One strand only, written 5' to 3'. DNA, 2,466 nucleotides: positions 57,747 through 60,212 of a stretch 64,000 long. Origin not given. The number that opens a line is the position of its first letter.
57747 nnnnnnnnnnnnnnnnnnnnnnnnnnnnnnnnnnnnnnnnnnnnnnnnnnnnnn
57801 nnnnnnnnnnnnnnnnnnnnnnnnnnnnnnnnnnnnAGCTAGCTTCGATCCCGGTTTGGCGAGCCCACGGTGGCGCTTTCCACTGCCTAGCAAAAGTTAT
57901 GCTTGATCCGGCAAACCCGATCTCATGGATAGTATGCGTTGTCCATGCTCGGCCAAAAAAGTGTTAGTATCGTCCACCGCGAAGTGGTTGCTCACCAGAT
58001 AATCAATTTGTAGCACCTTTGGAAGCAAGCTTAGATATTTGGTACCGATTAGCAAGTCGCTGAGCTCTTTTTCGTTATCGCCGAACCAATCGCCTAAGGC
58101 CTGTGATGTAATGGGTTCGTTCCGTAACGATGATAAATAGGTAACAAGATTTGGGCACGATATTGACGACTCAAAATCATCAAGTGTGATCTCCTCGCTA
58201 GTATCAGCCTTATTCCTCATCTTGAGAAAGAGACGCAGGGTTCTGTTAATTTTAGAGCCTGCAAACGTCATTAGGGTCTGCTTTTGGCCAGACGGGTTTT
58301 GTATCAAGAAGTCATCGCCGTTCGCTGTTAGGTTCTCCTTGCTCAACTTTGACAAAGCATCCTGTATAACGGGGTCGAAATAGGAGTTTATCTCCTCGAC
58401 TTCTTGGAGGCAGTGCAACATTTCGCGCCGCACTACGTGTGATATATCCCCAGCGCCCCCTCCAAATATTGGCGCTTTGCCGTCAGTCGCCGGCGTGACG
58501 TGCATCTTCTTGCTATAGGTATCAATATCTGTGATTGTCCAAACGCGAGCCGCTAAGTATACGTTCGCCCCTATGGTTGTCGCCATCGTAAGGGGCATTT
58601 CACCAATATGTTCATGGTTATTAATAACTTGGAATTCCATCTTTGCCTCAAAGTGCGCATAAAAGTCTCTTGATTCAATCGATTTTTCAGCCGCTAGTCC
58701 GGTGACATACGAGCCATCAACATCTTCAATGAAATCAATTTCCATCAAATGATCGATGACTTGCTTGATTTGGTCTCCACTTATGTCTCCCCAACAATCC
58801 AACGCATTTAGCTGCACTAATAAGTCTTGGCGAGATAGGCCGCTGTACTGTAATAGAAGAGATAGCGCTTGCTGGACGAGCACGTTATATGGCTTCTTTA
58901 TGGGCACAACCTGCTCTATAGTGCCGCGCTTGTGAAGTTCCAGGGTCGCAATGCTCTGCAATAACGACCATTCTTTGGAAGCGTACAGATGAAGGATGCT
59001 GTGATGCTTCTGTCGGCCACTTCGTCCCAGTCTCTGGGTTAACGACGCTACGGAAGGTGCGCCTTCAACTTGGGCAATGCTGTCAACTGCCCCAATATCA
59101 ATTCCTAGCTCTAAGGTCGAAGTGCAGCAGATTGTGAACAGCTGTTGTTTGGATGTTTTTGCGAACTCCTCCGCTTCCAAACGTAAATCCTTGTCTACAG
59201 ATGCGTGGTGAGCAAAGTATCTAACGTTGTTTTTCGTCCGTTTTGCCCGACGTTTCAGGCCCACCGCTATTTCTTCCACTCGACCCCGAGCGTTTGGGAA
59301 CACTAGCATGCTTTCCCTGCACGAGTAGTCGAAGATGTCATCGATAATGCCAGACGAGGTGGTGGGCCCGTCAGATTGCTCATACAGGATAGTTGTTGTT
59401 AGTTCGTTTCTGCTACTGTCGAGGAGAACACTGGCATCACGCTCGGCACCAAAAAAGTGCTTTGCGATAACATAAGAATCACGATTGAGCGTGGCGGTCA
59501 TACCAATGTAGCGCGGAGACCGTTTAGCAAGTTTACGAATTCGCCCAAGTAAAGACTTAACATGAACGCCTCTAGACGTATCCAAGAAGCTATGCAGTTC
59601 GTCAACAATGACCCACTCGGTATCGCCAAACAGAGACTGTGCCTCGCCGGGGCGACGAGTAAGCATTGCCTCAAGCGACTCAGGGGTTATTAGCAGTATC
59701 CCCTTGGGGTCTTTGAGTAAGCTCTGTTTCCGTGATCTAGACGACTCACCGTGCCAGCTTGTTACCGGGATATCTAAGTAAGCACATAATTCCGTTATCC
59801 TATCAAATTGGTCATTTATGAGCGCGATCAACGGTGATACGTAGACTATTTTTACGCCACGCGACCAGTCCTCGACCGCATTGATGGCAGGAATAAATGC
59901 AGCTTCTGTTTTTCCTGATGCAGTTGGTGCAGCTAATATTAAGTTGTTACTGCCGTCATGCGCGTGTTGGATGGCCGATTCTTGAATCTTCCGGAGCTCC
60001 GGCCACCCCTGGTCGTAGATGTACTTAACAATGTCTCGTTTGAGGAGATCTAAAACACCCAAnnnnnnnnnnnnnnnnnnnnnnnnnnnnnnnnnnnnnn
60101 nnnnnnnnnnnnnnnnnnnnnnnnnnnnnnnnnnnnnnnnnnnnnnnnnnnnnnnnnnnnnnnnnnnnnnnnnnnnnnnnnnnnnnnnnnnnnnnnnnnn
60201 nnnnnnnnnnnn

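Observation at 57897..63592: Three-gene Shango-like defence operon: TM2-domain/TerB-like protein, P-loop ATPase, Lhr-like helicase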

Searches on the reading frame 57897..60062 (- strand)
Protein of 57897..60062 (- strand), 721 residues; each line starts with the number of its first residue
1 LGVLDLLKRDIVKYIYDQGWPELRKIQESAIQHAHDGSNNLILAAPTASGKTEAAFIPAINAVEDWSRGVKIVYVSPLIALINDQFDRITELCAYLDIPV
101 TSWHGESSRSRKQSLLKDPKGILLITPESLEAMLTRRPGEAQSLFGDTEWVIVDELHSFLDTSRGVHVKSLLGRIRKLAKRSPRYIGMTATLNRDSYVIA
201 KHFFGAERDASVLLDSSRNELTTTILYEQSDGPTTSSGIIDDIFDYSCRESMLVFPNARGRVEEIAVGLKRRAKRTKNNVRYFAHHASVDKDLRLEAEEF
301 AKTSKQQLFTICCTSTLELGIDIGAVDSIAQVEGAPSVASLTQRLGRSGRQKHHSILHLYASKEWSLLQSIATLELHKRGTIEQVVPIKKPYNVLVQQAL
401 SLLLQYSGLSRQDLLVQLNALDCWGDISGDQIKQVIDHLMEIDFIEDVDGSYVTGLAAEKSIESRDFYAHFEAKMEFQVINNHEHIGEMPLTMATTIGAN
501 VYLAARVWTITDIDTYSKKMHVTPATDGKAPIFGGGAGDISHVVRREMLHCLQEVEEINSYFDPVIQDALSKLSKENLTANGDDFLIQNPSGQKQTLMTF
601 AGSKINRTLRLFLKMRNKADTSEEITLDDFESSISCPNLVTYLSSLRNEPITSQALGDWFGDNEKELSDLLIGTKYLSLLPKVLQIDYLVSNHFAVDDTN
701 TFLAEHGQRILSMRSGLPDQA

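Call 5: search_protein_families(library=pfam, proteins=[window:57897-60062:-], max_evalue=1)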
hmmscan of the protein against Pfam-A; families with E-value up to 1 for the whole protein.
window:57897-60062:- (721 aa): 6 families
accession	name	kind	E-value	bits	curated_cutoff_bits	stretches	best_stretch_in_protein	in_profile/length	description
PF00270.35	DEAD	-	7.4e-34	117.3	26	1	24-194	1-162/167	DEAD/DEAH box helicase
PF00271.37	Helicase_C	-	1.2e-10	42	23.5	1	245-351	11-109/110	Helicase conserved C-terminal domain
PF04851.21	ResIII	-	6.4e-09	36.4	22.5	1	22-194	3-164/164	Type III restriction enzyme, res subunit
PF19306.5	WH_Lhr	-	0.00014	21.7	27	1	378-440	4-65/168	Large helicase-related protein, winged helix domain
PF22590.2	Cas3-like_C_2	-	0.0031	18.2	27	1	261-352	14-105/106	CRISPR-associated nuclease/helicase Cas3, C-terminal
PF21169.3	Fan1_SAP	-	0.082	13.4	27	1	568-598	3-33/64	Fanconi-associated nuclease 1, SAP subdomain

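Call 6: search_protein_families(library=padloc, proteins=[window:57897-60062:-], max_evalue=0.01)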
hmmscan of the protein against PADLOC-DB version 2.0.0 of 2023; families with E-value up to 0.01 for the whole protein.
window:57897-60062:- (721 aa): 69 families (the best 25 are shown)
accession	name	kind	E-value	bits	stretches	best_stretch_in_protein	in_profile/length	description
PDLC03960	SngC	-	3.2e-186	619.2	1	5-703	7-717/720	-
PDLC02503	BrxHI|BrxHII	-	5.7e-122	406.3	1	18-705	20-690/698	BrxHI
PDLC02501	BrxHI|BrxHII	-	2.1e-69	232.6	1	18-614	19-613/925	BrxHI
PDLC02897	DpdJ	-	1.2e-27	94.2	1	24-401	101-502/1570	DpdJ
PDLC02864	DpdF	-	8.9e-19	65.7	1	19-355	19-332/610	DpdF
PDLC01252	Cas3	-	2.5e-15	54.7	1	41-353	2-290/324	CAS-I; effector_G3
PDLC02861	DpdF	-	1.1e-14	51.7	1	10-355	18-337/611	DpdF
PDLC02870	DpdF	-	1.6e-14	51.4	1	19-352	10-321/534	DpdF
PDLC00938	Cas3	-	4.1e-14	50.6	2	150-352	127-320/358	CRISPR-associated helicase Cas3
PDLC00035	DruE3|DruE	-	7.3e-14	48.4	2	305-357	1057-1109/1460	SNF2 family N-terminal domain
PDLC01761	Cas3b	-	1.5e-13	48.3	1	22-117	219-304/705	-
PDLC03928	PsyrT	-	1.8e-13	47.7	2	18-159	18-154/689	-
PDLC00037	DruE3|DruE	-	1.3e-12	44.3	2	307-354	1056-1103/2055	SNF2 family N-terminal domain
PDLC00036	DruE3|DruE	-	1.3e-12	43.7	2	41-160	111-251/2023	SNF2 family N-terminal domain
PDLC00194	HamB1|HamB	-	1.4e-12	44.3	1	43-191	250-392/995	DEAD-box helicase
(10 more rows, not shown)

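Call 87: search_protein_families(library=ncbifam, proteins=[window:57897-60062:-], max_evalue=0.001)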
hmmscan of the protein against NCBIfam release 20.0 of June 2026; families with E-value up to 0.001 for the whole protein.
window:57897-60062:- (721 aa): 21 families
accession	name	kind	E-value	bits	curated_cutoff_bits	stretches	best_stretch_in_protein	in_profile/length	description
TIGR04121.1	DEXH_lig_assoc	equivalog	1.6e-64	218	850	1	11-439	3-434/804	ligase-associated DNA damage response DEXH box helicase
NF010338.0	PRK13767.1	equivalog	7.2e-54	183.3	849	1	3-439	15-473/877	ATP-dependent helicase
NF007284.0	PRK09751.1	equivalog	1.6e-33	115.2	1496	2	282-400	352-469/1538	ATP-dependent helicase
TIGR03817.1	DECH_helic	hypoth_equivalog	1.6e-29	102.7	874.1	1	8-363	22-385/742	helicase/secretion neighborhood putative DEAH-box helicase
NF053631.1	RNA_helic_CshA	equivalog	9.1e-18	64.3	646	1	7-375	6-356/434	degradosome RNA helicase CshA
TIGR01389.1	recQ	equivalog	6.6e-16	57.9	640.2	1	19-371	10-339/591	DNA helicase RecQ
TIGR01587.1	cas3_core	equivalog_domain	1.5e-13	50.6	102.45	2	150-352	127-320/358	CRISPR-associated helicase Cas3'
TIGR00614.1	recQ_fam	subfamily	1.5e-13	50.4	219.8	1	19-373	8-343/470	RecQ family ATP-dependent DNA helicase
NF040935.1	helicase_Hel308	equivalog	2.3e-13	49.2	1200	1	8-177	12-171/704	ATP-dependent DNA helicase Hel308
NF002654.0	PRK02362.1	equivalog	3.2e-13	48.9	887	1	7-194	8-183/739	ATP-dependent DNA helicase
TIGR02621.3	cas3_GSU0051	exception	4.3e-13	49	400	1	136-351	157-373/854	type I-G CRISPR-associated helicase/endonuclease Cas3g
NF002251.0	PRK01172.1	equivalog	1.2e-12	46.9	891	1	17-287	17-273/674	ATP-dependent DNA helicase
NF041063.1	DpdF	equivalog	8.8e-12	44.4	550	1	39-371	159-493/813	protein DpdF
NF041067.1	DpdJ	equivalog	4e-11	41.3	800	0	113-217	323-429/1482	protein DpdJ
NF008394.0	PRK11192.1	equivalog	4.3e-11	42.3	507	1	7-372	10-363/441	ATP-dependent RNA helicase SrmB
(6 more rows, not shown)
